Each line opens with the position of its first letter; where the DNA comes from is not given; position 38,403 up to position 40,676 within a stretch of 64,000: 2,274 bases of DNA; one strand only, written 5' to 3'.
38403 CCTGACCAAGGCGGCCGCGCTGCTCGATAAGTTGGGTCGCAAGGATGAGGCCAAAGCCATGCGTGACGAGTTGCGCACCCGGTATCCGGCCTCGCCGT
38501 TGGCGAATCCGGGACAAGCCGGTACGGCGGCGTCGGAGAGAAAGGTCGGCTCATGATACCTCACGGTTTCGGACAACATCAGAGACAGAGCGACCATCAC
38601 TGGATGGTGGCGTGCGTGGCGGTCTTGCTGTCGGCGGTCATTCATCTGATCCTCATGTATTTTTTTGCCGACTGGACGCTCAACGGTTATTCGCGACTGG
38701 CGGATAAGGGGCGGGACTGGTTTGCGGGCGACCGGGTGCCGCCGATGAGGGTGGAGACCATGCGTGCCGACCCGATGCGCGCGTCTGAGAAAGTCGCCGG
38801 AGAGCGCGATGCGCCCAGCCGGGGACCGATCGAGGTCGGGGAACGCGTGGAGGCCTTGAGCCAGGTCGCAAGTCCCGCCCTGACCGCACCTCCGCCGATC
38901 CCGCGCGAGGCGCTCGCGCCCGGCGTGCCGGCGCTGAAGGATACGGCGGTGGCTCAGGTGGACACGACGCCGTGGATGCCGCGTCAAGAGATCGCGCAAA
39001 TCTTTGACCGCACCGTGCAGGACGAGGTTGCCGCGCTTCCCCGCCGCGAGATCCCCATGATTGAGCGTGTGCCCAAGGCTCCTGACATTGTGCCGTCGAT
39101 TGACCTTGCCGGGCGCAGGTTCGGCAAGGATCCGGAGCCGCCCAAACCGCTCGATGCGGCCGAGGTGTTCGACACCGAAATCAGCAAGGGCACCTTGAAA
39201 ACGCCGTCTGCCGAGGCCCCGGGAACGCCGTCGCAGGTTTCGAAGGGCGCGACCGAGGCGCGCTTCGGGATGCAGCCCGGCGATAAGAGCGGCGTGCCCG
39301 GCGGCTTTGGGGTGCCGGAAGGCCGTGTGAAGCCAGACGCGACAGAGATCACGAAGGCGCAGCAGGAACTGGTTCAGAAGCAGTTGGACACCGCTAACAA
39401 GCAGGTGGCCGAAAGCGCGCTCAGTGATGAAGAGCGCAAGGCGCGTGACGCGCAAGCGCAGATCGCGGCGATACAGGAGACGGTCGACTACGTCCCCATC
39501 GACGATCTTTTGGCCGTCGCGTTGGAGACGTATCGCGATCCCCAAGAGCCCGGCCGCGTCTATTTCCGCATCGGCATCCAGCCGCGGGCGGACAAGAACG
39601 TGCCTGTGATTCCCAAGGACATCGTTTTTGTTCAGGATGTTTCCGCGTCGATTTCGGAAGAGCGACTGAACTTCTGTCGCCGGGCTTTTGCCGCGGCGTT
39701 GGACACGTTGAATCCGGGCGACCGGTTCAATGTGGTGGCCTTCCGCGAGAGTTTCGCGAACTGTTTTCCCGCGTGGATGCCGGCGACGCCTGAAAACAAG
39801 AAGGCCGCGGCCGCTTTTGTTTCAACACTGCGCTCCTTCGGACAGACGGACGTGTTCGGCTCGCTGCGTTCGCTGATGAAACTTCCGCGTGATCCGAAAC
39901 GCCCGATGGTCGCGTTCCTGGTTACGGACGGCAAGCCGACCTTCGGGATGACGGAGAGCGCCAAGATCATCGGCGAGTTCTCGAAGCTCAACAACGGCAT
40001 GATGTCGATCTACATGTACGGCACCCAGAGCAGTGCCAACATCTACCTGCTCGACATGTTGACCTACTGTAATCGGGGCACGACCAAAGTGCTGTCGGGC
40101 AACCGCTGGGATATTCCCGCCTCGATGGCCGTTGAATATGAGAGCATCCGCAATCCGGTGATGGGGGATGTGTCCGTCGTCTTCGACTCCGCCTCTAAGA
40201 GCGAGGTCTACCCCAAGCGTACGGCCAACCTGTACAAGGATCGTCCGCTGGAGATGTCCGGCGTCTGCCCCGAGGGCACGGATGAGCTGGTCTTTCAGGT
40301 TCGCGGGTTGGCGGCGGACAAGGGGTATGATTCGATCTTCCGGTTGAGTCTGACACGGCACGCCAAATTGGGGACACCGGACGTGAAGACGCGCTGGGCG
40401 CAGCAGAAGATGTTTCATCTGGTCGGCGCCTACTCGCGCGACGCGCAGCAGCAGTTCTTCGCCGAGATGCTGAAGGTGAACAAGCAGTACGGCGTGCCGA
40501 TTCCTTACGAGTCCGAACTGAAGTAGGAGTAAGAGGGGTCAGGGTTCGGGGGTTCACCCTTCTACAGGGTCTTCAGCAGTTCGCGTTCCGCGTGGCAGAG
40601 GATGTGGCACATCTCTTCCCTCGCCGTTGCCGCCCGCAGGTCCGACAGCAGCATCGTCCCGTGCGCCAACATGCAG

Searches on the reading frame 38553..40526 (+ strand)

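Call 54: search_protein_families(library=pfam, proteins=[window:38553-40526:+], max_evalue=0.0001)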
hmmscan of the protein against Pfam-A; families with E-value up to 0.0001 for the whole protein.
window:38553-40526:+ (657 aa): 3 families
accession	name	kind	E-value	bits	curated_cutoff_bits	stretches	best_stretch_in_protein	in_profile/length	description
PF13768.12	VWA_3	-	7.2e-16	59.1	27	1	356-502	2-144/155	von Willebrand factor type A domain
PF13519.12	VWA_2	-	4.8e-07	30.8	27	1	357-461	1-107/107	von Willebrand factor type A domain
PF00092.34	VWA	-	5.4e-06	27.2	23.8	1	356-495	1-143/174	von Willebrand factor type A domain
